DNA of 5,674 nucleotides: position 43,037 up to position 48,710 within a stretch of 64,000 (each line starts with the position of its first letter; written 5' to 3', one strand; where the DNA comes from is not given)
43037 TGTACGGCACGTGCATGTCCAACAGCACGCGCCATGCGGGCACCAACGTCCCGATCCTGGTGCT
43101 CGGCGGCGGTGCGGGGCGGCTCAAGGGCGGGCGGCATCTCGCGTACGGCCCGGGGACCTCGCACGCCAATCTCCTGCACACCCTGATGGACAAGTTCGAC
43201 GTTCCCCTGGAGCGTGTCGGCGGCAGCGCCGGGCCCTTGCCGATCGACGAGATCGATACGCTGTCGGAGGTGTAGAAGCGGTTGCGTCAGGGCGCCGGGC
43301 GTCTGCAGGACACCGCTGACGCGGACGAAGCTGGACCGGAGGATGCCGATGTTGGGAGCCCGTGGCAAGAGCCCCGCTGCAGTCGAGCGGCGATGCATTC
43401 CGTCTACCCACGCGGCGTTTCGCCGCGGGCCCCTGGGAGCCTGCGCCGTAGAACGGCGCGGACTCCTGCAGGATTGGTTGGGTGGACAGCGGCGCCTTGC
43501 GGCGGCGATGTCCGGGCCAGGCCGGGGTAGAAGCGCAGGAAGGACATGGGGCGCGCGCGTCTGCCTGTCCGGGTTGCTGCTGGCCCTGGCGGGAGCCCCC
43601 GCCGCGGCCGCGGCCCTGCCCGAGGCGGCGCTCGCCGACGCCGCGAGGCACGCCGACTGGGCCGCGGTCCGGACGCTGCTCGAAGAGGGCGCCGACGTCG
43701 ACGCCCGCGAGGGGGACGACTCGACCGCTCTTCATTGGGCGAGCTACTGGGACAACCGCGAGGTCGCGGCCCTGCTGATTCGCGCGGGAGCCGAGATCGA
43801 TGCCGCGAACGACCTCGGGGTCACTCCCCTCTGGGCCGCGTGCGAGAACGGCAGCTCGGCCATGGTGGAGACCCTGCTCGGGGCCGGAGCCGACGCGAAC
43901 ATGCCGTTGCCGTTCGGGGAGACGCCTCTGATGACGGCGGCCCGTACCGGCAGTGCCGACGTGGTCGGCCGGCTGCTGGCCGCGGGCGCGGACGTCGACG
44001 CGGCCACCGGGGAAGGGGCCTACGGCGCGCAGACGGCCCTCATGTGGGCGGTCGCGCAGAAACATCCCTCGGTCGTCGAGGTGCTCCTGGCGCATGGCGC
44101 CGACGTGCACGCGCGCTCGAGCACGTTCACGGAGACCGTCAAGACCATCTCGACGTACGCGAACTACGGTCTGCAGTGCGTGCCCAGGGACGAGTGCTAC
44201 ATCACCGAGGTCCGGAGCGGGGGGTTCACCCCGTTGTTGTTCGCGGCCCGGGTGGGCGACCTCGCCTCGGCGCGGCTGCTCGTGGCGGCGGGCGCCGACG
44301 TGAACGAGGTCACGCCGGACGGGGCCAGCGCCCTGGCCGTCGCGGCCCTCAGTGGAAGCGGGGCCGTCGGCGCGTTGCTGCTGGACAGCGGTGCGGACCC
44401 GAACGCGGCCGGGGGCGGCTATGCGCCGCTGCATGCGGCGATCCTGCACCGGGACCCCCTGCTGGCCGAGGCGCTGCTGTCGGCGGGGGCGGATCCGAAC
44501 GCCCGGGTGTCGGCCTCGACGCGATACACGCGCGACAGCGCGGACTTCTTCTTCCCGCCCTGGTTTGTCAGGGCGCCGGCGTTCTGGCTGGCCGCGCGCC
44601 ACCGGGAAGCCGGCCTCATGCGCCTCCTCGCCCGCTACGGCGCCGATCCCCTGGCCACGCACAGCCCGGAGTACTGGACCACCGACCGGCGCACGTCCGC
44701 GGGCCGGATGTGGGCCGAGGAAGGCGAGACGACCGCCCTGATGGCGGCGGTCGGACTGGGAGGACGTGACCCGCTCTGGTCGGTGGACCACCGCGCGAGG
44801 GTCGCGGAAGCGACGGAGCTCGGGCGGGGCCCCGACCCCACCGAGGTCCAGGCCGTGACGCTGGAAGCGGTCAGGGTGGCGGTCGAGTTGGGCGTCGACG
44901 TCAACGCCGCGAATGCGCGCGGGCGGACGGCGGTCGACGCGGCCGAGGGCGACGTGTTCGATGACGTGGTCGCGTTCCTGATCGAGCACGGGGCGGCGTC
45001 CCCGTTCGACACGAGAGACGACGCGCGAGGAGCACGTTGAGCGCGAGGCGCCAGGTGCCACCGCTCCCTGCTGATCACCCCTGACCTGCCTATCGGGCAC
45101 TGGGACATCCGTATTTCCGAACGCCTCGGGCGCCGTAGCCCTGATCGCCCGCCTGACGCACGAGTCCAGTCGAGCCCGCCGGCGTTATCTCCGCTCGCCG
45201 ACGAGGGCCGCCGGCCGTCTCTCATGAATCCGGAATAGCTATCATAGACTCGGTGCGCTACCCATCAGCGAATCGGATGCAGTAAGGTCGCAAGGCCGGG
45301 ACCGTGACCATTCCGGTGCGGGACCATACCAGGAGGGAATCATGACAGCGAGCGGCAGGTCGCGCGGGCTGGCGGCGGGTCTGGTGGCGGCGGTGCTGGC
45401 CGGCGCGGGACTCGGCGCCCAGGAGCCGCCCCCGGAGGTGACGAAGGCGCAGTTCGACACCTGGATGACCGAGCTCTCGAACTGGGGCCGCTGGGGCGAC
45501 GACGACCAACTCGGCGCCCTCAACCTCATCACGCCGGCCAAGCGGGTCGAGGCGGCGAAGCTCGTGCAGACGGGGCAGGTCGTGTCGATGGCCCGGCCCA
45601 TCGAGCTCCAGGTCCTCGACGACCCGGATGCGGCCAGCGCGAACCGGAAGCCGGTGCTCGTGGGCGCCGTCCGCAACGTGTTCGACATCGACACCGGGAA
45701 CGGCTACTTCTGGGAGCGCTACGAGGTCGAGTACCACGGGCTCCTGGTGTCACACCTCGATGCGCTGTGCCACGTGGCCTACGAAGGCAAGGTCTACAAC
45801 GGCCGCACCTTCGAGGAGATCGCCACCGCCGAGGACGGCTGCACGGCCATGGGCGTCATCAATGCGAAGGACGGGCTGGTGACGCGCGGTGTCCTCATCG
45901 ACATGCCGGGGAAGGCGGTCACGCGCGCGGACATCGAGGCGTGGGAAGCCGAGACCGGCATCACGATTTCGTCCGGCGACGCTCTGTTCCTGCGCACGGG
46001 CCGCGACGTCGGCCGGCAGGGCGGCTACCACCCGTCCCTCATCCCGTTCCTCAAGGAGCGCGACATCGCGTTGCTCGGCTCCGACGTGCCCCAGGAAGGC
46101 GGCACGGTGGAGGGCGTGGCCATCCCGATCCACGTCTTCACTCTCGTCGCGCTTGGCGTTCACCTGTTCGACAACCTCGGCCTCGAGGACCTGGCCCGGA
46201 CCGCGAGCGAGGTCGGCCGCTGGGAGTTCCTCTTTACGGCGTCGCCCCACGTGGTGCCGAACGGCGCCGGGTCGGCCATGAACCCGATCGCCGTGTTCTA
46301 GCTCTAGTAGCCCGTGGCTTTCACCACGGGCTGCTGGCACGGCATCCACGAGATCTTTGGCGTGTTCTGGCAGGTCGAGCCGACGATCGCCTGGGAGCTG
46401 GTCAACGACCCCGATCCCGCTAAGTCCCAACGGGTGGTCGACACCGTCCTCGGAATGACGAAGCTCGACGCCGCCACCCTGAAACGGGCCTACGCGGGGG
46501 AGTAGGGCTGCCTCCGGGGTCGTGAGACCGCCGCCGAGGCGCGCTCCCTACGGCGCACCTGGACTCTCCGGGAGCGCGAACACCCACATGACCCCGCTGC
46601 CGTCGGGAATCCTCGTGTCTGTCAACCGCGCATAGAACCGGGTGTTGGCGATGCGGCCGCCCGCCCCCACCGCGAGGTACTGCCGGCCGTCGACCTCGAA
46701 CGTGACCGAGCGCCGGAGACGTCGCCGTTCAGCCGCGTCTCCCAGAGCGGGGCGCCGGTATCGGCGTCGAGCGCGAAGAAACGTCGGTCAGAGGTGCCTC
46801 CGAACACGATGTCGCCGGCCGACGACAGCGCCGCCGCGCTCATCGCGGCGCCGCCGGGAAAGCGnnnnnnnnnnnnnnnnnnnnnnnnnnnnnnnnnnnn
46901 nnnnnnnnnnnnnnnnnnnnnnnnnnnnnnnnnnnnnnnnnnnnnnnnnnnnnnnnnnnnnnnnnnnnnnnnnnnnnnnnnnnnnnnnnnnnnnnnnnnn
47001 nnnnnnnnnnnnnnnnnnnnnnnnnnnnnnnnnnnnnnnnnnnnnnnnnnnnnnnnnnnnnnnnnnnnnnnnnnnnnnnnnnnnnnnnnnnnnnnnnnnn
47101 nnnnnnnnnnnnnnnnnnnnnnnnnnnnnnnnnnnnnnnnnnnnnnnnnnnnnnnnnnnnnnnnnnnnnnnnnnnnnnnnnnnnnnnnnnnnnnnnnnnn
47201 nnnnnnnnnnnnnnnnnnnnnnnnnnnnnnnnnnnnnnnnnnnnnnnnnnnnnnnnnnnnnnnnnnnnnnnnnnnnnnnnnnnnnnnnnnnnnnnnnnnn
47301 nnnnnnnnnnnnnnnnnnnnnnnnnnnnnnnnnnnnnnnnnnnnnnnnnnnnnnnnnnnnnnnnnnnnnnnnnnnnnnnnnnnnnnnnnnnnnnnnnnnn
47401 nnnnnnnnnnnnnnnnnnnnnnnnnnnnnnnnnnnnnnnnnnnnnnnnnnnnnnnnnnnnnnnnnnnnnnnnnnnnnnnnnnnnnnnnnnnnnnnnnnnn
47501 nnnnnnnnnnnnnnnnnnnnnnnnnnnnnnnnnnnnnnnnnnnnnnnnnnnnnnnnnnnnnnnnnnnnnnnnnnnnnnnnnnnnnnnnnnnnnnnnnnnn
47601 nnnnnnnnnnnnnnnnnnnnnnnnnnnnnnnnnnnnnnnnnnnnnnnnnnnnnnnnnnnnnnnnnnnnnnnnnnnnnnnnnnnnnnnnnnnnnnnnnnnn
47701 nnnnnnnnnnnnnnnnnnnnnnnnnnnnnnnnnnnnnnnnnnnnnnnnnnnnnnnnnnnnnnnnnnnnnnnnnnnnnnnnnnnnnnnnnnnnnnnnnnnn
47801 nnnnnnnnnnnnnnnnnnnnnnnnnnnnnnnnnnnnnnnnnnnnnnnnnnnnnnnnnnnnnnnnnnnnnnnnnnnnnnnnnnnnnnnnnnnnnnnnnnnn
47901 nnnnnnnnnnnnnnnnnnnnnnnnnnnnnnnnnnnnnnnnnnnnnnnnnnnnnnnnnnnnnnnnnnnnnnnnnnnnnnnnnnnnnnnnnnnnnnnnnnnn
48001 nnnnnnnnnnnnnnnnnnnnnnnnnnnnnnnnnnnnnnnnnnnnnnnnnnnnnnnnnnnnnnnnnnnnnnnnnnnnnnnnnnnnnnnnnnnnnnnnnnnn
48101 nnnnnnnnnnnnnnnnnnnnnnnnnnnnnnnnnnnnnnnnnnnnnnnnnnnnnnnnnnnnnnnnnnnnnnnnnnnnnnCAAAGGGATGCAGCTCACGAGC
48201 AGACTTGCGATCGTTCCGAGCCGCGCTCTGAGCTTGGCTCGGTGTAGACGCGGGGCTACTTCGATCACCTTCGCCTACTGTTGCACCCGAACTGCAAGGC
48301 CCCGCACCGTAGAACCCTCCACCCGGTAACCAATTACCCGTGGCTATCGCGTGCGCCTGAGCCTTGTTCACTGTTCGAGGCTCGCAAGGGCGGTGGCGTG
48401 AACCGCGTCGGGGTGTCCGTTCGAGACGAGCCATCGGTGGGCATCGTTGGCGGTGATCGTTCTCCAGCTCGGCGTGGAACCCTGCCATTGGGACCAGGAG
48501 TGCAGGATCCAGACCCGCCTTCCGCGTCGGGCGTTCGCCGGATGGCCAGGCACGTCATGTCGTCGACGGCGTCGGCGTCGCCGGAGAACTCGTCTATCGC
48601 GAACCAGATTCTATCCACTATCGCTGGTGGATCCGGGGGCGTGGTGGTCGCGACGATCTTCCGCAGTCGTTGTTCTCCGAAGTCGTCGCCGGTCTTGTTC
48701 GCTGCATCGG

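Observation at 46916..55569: Two 1.3-kb direct repeats, each with a complete NHL/PAL-like propeller gene, bracket a 6-kb segment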

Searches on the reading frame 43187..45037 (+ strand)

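Call 8: search_protein_families(library=pfam, proteins=[window:43187-45037:+], max_evalue=0.01)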
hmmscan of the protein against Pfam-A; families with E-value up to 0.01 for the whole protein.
window:43187-45037:+ (617 aa): 7 families
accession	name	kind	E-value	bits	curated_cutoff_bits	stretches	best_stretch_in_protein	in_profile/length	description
PF12796.13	Ank_2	-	2e-50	169.7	27.3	4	215-310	1-89/90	Ankyrin repeats (3 copies)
PF00023.36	Ank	-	3.2e-48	159.4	21.1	6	282-311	3-32/33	Ankyrin repeat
PF13606.12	Ank_3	-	1.9e-38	125.9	22.3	3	282-308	3-29/30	Ankyrin repeat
PF13637.12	Ank_4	-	1.1e-32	111.8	22.7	2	151-198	3-50/50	Ankyrin repeats (many copies)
PF13857.12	Ank_5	-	7.1e-30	103.2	27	3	197-247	1-52/56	Ankyrin repeats (many copies)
PF23745.1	ANK_LRRK2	-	4.2e-09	36.8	27.5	1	191-269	11-89/130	LRRK2 ANK repeat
PF24521.3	Ank_KRIT1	-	3.5e-06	27.2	80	1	214-304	21-108/149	KRIT1 ankyrin-repeats domain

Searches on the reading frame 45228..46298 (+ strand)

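Call 8: search_protein_families(library=pfam, proteins=[window:45228-46298:+], max_evalue=0.01)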
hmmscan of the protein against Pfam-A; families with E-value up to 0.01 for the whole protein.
window:45228-46298:+ (357 aa): 1 family
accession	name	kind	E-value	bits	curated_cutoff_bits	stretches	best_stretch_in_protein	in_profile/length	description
PF04199.19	Cyclase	-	5.3e-13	49.8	23.1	1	173-288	28-138/142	Putative cyclase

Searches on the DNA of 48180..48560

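Call 45: search_rna_families(source=window, start=48180, end=48560, threshold=evalue, max_evalue=1, show_alignments=2)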
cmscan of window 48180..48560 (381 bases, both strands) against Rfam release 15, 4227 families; matches with E-value up to 1: 0.
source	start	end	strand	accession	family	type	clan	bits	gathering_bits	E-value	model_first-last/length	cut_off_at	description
